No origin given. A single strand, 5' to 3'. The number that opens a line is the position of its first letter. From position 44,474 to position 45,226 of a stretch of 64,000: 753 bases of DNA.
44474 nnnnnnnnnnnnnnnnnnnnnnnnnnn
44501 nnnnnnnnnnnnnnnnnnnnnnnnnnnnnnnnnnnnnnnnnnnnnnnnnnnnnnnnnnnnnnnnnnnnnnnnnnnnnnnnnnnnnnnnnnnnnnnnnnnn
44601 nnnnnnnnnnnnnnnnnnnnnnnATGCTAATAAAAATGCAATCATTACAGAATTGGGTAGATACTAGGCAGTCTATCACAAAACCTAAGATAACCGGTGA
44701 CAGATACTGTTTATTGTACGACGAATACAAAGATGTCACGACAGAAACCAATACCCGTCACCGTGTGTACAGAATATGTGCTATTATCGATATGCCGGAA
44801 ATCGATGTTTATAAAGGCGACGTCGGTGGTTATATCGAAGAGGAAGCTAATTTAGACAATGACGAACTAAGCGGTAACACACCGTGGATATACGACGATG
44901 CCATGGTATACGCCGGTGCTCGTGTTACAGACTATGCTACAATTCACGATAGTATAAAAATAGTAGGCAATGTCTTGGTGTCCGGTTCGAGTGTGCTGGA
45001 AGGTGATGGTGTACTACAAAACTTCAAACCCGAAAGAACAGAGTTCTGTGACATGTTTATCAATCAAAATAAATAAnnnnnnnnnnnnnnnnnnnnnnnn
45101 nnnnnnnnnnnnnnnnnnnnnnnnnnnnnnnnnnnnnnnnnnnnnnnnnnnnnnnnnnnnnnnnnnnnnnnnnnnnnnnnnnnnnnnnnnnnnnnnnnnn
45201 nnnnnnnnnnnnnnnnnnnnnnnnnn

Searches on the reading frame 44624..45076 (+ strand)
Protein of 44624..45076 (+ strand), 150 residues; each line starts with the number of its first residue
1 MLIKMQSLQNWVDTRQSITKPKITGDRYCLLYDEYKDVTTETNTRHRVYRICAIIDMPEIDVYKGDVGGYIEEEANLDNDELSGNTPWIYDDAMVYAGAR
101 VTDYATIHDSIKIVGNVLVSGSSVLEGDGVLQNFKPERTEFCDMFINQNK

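Call 59: search_protein_families(library=pfam, proteins=[window:44624-45076:+], max_evalue=0.001)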
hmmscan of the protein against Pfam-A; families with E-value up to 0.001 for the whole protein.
window:44624-45076:+ (150 aa): 1 family
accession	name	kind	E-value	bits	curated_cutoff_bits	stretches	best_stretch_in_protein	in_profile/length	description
PF18836.7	B_solenoid_ydck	-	3.7e-05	23.8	30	0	89-101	3-15/17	YdcK Beta solenoid repeat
